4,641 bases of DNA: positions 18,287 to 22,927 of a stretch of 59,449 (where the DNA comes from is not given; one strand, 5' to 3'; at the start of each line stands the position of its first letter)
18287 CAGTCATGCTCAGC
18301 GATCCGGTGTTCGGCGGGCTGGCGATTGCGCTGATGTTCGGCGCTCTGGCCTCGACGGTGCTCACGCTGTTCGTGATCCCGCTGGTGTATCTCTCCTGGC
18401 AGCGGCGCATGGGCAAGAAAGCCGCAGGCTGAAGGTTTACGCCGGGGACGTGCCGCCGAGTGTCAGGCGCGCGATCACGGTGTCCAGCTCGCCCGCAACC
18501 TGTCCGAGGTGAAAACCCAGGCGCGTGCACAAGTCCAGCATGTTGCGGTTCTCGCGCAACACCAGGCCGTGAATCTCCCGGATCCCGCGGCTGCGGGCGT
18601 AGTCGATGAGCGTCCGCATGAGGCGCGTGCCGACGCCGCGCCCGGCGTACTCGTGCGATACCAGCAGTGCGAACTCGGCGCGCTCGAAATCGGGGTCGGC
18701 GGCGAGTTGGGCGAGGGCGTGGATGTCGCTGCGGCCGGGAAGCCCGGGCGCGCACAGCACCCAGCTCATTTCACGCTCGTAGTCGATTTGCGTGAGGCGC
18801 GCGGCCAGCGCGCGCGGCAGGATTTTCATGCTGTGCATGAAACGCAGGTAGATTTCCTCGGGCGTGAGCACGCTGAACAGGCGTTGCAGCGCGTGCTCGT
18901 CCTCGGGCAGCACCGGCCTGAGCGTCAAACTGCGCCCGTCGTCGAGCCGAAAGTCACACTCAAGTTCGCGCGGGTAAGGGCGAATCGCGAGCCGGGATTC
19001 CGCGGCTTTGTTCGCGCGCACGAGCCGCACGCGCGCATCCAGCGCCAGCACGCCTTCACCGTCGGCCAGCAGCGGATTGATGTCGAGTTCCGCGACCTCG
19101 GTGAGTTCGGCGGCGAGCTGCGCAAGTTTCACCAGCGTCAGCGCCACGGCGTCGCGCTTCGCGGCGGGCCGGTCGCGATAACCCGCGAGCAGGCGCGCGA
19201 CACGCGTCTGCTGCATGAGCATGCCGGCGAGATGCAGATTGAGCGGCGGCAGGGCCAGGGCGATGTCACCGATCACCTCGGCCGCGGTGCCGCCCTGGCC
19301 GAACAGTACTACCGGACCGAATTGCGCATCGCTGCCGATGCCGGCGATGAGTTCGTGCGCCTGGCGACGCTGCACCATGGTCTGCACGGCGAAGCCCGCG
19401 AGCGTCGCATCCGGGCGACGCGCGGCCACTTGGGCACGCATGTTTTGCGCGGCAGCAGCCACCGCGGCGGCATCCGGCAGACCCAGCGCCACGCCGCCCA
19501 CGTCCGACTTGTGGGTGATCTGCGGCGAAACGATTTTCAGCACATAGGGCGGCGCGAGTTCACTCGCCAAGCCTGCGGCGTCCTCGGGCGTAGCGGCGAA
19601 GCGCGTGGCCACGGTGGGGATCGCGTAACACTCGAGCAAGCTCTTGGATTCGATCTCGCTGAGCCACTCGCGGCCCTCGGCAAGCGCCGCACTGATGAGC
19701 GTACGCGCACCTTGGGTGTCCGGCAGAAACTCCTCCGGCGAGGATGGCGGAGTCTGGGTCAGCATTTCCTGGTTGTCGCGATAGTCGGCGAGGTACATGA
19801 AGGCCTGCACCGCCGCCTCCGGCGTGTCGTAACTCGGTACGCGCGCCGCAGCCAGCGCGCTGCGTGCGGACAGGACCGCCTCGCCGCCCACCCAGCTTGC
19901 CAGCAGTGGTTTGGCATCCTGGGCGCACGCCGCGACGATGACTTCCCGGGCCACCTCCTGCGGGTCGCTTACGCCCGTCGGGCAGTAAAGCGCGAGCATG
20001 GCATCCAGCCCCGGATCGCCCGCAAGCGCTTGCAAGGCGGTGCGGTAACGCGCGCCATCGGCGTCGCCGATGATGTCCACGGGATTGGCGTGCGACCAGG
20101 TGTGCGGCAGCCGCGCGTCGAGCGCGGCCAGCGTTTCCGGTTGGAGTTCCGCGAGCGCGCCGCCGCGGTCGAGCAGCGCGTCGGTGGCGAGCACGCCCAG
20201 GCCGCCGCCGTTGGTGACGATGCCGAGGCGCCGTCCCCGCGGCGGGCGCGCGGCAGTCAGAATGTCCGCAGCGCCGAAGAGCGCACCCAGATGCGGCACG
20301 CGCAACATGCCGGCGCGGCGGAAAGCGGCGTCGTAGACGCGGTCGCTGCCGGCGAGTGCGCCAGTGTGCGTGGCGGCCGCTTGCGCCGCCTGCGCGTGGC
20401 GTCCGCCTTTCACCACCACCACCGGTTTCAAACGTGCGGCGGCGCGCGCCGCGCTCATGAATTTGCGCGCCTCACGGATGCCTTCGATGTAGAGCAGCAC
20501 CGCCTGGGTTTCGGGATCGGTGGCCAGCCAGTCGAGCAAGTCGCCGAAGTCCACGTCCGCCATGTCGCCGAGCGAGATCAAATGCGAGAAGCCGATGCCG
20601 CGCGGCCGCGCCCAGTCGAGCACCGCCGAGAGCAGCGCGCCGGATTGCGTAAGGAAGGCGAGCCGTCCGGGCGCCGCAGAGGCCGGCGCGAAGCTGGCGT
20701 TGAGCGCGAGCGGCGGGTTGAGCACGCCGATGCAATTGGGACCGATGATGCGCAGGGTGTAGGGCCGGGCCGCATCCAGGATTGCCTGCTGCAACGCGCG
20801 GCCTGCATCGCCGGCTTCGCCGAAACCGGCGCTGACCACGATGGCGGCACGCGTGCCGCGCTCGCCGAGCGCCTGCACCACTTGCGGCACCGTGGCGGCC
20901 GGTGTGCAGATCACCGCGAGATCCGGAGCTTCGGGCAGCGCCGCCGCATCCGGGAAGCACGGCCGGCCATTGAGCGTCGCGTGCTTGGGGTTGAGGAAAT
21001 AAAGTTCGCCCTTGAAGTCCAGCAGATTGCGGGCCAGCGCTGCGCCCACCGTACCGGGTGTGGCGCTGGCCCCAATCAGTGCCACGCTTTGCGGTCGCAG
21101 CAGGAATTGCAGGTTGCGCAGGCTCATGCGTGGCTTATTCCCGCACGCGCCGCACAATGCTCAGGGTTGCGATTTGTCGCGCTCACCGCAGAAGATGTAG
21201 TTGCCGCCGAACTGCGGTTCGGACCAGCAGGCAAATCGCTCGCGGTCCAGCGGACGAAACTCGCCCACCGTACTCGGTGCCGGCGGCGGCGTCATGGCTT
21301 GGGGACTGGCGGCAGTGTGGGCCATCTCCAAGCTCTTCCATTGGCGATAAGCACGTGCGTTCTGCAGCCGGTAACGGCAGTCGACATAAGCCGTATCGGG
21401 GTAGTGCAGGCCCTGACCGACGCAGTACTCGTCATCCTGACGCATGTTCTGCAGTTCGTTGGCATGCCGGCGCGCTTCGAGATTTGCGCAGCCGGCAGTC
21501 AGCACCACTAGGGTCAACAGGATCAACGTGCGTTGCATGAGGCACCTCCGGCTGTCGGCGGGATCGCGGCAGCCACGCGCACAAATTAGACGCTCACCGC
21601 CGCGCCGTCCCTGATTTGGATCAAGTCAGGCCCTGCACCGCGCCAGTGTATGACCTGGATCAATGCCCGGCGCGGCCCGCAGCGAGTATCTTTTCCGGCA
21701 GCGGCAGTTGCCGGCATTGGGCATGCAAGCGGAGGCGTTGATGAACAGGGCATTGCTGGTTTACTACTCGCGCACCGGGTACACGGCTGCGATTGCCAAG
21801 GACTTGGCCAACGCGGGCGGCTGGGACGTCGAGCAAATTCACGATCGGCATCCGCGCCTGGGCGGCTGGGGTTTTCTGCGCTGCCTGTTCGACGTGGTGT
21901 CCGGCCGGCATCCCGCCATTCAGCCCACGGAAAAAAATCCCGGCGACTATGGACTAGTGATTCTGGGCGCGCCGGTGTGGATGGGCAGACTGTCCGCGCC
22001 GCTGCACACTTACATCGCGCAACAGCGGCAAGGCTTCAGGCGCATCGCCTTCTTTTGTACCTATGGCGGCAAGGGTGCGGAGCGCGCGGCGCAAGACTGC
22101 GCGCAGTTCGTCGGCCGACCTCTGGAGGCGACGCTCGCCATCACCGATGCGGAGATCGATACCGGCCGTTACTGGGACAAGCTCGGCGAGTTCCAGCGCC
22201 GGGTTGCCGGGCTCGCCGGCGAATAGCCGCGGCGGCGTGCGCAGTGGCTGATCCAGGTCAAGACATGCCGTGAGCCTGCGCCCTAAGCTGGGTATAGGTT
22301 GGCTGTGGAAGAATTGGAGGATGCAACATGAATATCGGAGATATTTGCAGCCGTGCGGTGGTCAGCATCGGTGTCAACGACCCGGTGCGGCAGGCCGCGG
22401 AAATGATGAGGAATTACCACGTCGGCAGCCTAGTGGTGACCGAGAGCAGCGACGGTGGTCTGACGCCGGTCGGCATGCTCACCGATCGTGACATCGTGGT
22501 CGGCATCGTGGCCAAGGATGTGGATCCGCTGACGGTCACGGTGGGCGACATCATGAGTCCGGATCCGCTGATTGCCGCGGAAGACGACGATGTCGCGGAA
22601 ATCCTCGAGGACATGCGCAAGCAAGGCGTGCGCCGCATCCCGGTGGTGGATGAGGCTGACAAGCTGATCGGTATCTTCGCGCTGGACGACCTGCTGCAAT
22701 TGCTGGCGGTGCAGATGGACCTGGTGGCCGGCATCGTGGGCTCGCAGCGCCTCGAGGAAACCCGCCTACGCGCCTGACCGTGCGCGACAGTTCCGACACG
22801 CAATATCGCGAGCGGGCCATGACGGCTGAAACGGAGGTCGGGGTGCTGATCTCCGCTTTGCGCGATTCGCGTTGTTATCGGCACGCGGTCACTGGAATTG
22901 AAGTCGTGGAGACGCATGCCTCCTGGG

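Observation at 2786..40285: One asymmetric 14-bp Crp/Fnr box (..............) is reused at 12 promoters across 38 kb, all with class II geometry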

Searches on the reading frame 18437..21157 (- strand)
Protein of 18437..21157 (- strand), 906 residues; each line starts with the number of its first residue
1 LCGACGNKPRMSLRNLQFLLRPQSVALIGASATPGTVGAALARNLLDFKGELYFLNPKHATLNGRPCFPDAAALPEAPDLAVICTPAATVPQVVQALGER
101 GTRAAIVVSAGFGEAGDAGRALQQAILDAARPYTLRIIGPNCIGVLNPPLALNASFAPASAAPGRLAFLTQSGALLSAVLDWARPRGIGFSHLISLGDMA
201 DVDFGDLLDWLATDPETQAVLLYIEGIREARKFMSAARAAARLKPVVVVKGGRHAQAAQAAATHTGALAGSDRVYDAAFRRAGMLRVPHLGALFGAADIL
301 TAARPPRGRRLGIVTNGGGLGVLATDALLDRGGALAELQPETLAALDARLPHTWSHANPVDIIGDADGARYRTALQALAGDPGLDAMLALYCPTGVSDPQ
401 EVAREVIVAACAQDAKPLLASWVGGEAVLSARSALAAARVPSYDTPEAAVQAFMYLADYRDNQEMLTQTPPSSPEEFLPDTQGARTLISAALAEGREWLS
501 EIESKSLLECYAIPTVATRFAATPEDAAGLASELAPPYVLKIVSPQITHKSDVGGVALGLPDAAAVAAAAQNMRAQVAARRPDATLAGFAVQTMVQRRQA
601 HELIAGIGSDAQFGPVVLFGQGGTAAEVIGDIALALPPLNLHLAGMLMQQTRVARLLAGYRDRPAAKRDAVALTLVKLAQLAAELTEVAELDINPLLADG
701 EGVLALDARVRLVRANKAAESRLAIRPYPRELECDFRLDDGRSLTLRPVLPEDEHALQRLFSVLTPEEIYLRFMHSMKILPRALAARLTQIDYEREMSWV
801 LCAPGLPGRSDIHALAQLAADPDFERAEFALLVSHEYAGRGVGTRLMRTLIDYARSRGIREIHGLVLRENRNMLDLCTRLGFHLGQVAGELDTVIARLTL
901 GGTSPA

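Call 6: search_protein_families(library=ncbifam, proteins=[window:18437-21157:-])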
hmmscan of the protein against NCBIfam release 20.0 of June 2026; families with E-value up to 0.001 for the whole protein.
window:18437-21157:- (906 aa): 11 families
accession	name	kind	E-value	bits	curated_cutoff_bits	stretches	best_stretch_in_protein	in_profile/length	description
TIGR02717.1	AcCoA-syn-alpha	equivalog_domain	1.3e-147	492.1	567.15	1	16-459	1-446/447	acetate--CoA ligase alpha subunit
NF045493.1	HydDutCoALig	equivalog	7e-130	434.7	1300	1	18-712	5-698/698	4-hydroxybutyrate--CoA ligase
NF045494.1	AcCoALig_Archglob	equivalog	6.2e-118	395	1200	2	11-459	213-662/665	acetate--CoA ligase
NF045492.1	HydPropCoALig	equivalog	1.5e-109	367.4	1300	2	13-458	245-695/700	3-hydroxypropionate--CoA ligase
NF058543.1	ActPatMycb56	equivalog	9.5e-20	70.7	460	1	735-882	130-274/317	acetyltransferase Pat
NF004230.0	PRK05678.1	equivalog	1.3e-09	37.7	336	1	126-269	108-252/291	succinate--CoA ligase subunit alpha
NF001913.0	PRK00696.1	equivalog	9.6e-09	34.7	370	1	500-712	4-218/388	ADP-forming succinate--CoA ligase subunit beta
TIGR01019.1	sucCoAalpha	subfamily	9.7e-09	35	353.2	1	131-269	111-250/286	succinate--CoA ligase subunit alpha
NF040503.1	resist_ArsN1a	equivalog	1.1e-06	28.5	170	1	827-883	78-134/159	arsinothricin resistance N-acetyltransferase ArsN1 family A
TIGR01575.1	rimI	equivalog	8.1e-05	22.8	86.4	1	829-883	59-113/132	ribosomal protein S18-alanine N-acetyltransferase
TIGR01016.1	sucCoAbeta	subfamily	0.00022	20.3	375.55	0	499-711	3-217/386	succinate-CoA ligase subunit beta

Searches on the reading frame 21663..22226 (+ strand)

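Call 6: search_protein_families(library=ncbifam, proteins=[window:21663-22226:+])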
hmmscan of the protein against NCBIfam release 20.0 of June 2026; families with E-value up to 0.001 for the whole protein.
window:21663-22226:+ (187 aa): 1 family
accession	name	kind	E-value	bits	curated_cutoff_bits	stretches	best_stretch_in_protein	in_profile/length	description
NF005501.0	PRK07116.1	subfamily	1.3e-09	37.7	198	1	83-147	65-129/161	flavodoxin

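Call 8: search_protein_families(library=pfam, proteins=[window:21663-22226:+])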
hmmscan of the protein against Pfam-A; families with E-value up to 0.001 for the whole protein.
window:21663-22226:+ (187 aa): 2 families
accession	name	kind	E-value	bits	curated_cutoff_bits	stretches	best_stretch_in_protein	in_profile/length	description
PF12682.12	Flavodoxin_4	-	2.8e-08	33.8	24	0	83-146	61-124/155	Flavodoxin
PF12724.12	Flavodoxin_5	-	2.6e-05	25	27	0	89-136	37-86/145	Flavodoxin domain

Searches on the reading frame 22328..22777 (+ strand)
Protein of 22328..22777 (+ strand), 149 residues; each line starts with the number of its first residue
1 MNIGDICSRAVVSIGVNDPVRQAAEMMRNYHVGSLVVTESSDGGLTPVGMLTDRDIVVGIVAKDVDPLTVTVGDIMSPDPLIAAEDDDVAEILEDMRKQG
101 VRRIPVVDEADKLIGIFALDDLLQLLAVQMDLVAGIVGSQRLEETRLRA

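Call 6: search_protein_families(library=ncbifam, proteins=[window:22328-22777:+])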
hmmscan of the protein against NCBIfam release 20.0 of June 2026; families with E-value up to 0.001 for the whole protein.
window:22328-22777:+ (149 aa): 21 families
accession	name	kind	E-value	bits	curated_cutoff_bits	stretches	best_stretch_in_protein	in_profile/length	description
NF011448.0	PRK14869.2-4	equivalog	4.3e-09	35.2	562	1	59-127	66-131/563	putative manganese-dependent inorganic diphosphatase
NF011447.0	PRK14869.2-3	equivalog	8.1e-09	34.6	522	1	66-126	64-124/540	putative manganese-dependent inorganic diphosphatase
TIGR01302.1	IMP_dehydrog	equivalog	3.9e-08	32.6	481.5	1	11-124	90-198/450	IMP dehydrogenase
NF011443.0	PRK14869.1-5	equivalog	4.4e-08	32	335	1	69-126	246-304/546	putative manganese-dependent inorganic diphosphatase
NF041552.1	TF_PrdR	equivalog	4.9e-08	31.8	795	1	69-127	5-63/577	sigma-54 dependent transcriptional regulator PrdR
NF011449.0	PRK14869.2-5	equivalog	5.4e-08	32.3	411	1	3-125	69-204/451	putative manganese-dependent inorganic diphosphatase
NF053603.1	HhpR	exception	3.4e-07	29.7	520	1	72-125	224-277/282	CBS domain-containing high hydrostatic pressure regulator HhpR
NF011445.0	PRK14869.2-1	equivalog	4.3e-07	28.7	483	1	63-122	64-120/548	putative manganese-dependent inorganic diphosphatase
TIGR01186.1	proV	subfamily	6e-07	28.9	326.6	1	6-127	247-358/363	betaine/proline/choline family ABC transporter ATP-binding protein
NF011442.0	PRK14869.1-4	equivalog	8.5e-07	27.8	400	1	66-124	66-124/543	putative manganese-dependent inorganic diphosphatase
TIGR00400.1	mgtE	equivalog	5.6e-06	25.4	232.75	1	48-127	180-252/450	magnesium transporter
NF011440.0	PRK14869.1-2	equivalog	7.8e-06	24.8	746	1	65-125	62-122/541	putative manganese-dependent inorganic diphosphatase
TIGR00393.1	kpsF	subfamily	1.5e-05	24.7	203.7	1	20-117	175-267/268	KpsF/GutQ family sugar-phosphate isomerase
NF011441.0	PRK14869.1-3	equivalog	3.3e-05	22.7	753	0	69-117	245-294/548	putative manganese-dependent inorganic diphosphatase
NF005869.0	PRK07807.1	equivalog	4.6e-05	22.6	549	1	10-123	98-201/479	GuaB1 family IMP dehydrogenase-related protein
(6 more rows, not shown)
